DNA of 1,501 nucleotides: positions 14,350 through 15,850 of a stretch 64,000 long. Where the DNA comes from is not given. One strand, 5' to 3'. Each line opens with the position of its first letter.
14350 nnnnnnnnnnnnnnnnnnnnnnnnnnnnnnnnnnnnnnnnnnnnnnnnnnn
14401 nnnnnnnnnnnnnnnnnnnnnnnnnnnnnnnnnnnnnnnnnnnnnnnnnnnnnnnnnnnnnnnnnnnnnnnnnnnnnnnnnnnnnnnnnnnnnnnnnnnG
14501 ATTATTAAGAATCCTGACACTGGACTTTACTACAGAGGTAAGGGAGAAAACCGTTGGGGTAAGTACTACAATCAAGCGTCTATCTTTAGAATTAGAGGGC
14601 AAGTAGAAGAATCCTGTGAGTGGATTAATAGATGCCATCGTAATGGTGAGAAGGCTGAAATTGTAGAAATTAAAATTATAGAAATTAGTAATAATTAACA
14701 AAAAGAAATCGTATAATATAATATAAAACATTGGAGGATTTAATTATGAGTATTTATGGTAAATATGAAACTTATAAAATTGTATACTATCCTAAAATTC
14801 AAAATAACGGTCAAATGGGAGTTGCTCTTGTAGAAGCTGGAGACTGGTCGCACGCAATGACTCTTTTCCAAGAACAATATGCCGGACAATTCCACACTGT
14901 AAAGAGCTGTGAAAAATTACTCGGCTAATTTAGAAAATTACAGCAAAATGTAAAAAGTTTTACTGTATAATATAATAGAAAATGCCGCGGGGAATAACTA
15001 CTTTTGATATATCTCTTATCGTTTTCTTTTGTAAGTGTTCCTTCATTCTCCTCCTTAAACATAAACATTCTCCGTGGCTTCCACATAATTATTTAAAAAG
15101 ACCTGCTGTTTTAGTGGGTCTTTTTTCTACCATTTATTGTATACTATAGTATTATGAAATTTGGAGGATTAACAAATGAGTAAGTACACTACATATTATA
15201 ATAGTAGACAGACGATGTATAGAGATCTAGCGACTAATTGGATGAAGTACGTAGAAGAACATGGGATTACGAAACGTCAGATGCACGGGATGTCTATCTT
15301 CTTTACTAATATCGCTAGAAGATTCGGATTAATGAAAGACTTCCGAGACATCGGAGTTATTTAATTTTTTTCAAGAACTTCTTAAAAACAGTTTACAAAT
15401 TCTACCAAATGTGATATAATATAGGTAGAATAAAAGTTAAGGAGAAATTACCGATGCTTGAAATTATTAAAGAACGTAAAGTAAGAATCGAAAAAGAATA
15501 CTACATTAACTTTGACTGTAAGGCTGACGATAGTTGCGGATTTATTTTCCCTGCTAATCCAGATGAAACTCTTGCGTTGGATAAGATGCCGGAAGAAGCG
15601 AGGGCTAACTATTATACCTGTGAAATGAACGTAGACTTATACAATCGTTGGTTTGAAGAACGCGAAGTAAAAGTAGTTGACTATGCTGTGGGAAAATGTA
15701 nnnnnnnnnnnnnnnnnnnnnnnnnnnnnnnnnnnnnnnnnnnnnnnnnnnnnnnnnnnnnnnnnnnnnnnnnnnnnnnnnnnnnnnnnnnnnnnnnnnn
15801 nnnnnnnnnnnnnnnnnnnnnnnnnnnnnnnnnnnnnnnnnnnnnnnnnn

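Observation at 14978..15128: Promoter-to-terminator unit with no ORF: candidate sRNA carrying a CCUCC anti-Shine-Dalgarno motif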

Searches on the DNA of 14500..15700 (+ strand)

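Call 5: search_dna_similar(query=window:14500-15700:+, collection=phages, mode=near, max_rows=30)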
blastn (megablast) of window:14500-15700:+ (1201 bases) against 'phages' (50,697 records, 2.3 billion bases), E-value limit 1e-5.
No match.

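Call 6: search_dna_similar(query=window:14500-15700:+, collection=phages, mode=distant, max_rows=30)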
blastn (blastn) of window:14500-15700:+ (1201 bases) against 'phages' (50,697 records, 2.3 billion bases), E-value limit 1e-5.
No match.

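Call 7: search_rna_families(source=window, start=14850, end=15250, threshold=evalue, max_evalue=10)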
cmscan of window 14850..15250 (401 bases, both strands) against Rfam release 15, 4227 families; matches with E-value up to 10: 9.
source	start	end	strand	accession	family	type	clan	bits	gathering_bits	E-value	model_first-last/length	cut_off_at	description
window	15026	15125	+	RF02607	AbsR25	Gene; sRNA;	-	30.9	47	0.0016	1-164/164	no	Acinetobacter sRNA 25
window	15064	15143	+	RF01774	rpsL_ricks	Cis-reg; leader;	-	19.7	60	9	1-131/131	no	Rickettsia rpsL leader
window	15054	15125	+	RF02083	OrzO-P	Gene; antitoxin;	-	17.7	60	2.2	1-76/76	no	OrzO-P RNA antitoxin family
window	15057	15128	+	RF01859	Phe_leader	Cis-reg; leader;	-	17.5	55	2.1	1-125/125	no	Phenylalanine leader peptide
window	15059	15128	+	RF00506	Thr_leader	Cis-reg; leader;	-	16.7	55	1.1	1-118/118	no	Threonine operon leader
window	15095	15156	-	RF02083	OrzO-P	Gene; antitoxin;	-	16.7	60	3.5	1-76/76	no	OrzO-P RNA antitoxin family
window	15110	15196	-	RF00586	SNORA12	Gene; snRNA; snoRNA; HACA-box;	-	14.2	45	1.9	1-148/148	no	Small nucleolar RNA SNORA12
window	15009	15108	-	RF01443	S_pombe_snR91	Gene; snRNA; snoRNA; HACA-box;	-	13.9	50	8.1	1-144/144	no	small nucleolar RNA snR91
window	15103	15161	+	RF02108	DLEU2_4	Gene; lncRNA;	-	12.9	40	4.9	1-58/58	no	Deleted in lymphocytic leukemia 2 conserved region 4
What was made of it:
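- On CU/C-rich SD-blocking sRNAs of Bacillota (LhrC, RsaE/RoxS, RNAIII-type): A relaxed search gave only sub-threshold, unrelated hits (call 7).
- Closest known: AbsR25. Same: A partial alignment over 15026-15125, mostly the U-rich tail and the terminator (call 7).
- Tried and rejected: At E ≤ 10 only sub-threshold hits appeared, the best being AbsR25 at 30.9 bits against 47 (call 7).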

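Call 52: search_rna_families(sources=[L003, L006, L009, L010, L011, L012, L014, L015, L016, L017, L020, L021, L022, L025, L026, L027], threshold=gathering)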
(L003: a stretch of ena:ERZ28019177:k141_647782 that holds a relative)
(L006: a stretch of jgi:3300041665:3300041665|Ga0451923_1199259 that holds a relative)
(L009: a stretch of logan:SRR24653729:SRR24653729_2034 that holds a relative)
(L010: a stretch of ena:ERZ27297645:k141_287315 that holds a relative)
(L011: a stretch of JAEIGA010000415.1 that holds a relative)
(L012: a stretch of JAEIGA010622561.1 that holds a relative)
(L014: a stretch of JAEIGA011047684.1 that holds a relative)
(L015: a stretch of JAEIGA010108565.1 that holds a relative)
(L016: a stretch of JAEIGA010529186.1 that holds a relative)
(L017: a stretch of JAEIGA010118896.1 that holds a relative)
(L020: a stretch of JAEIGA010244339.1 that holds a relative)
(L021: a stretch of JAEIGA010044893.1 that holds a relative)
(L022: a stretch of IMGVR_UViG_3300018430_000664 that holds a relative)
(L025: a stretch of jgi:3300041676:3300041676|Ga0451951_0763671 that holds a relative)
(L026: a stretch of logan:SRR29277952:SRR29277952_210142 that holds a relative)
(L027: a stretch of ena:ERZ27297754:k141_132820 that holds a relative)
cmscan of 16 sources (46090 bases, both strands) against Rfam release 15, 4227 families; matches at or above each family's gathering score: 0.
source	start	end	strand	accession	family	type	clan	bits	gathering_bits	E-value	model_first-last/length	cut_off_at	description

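Call 63: build_rna_model(alignment_id=A5)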
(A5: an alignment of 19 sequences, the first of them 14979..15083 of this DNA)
Model R1 built from alignment A5 (19 sequences, 217 columns); structure: RNAalifold consensus.
model positions 108; base pairs 11; branch points 0; effective number of sequences 12.81; information 0.59 bits per position. Calibrated on 0.2 Mb of random sequence (short: E-values are rough).
structure used (alignment columns):
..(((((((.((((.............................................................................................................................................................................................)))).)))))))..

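Call 64: search_with_rna_model(model_id=R1, sources=[window, L001, L003, L006, L008, L009, L010, L011, L012, L013, L014, L015, L016, L017, L018, L019, L020, L021, L022, L025, L026, L027], max_evalue=1)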
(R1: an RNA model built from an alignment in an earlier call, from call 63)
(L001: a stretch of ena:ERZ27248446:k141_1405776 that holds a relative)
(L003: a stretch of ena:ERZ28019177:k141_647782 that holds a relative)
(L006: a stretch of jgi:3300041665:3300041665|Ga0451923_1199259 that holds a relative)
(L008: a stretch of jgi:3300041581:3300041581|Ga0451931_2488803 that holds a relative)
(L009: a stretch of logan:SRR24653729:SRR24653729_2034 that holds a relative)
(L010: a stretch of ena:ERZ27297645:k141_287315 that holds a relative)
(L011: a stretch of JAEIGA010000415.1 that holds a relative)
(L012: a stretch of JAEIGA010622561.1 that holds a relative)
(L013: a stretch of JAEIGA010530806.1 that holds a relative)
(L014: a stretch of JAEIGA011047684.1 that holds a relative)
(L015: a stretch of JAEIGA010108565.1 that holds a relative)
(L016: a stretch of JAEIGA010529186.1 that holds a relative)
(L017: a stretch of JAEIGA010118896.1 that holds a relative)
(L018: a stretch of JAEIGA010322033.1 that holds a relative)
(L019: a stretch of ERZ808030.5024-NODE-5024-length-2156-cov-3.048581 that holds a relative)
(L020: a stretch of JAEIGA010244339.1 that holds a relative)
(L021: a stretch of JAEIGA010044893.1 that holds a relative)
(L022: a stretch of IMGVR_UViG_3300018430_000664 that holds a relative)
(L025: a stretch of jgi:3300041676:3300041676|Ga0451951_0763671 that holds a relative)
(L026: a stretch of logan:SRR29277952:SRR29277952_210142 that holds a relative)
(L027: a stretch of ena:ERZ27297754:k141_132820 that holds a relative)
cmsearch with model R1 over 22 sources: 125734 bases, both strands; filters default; matches with E-value up to 1: 29.
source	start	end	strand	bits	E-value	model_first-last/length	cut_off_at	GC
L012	1014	1124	+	84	3.1e-16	1-108/108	no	0.39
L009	1674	1789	+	78.7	4.6e-15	1-108/108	no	0.28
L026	967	1079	+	74.2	4.5e-14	1-108/108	no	0.34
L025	56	177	+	74.2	4.6e-14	1-108/108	no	0.36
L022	1198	1351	+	73.6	6.2e-14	1-108/108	no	0.39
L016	1288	1401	+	68.1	1.1e-12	1-108/108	no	0.42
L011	1343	1431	+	68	1.1e-12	1-108/108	no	0.4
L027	1184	1278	+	65.1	4.8e-12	1-108/108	no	0.42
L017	1291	1380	+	62.1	2.2e-11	1-108/108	no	0.47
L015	1008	1109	+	58.9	1.2e-10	1-108/108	no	0.45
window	14979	15083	+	58.7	1.2e-10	1-108/108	no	0.37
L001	2804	2908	+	58.7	1.2e-10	1-108/108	no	0.37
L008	1763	1846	+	57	3e-10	1-108/108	no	0.38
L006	1775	1849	+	54.4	1.2e-09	1-108/108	no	0.37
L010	1656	1801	+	52.6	2.8e-09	1-108/108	no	0.42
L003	1812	1919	+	50.8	7e-09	1-108/108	no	0.4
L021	1255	1335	+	39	3e-06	1-108/108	no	0.57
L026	967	1079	-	34.4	3.1e-05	1-108/108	no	0.34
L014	746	939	+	34.3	3.2e-05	1-108/108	no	0.36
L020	545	636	+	28.9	0.00051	1-108/108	no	0.55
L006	1775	1849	-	27.8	0.0009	1-108/108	no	0.37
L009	1674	1789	-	26.3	0.0019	1-108/108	no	0.28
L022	1198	1351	-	24.5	0.005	1-108/108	no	0.39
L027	1184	1278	-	21.5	0.022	1-108/108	no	0.42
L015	1008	1109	-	17.9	0.14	1-108/108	no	0.45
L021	2514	2669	-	16.1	0.35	1-108/108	no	0.32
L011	1343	1431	-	15.7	0.44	1-108/108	no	0.4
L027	1348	1432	+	15.2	0.56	1-108/108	no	0.29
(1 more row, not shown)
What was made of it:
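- It finds one copy per locus (call 64). The covariance model strongly prefers the + strand (call 64).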
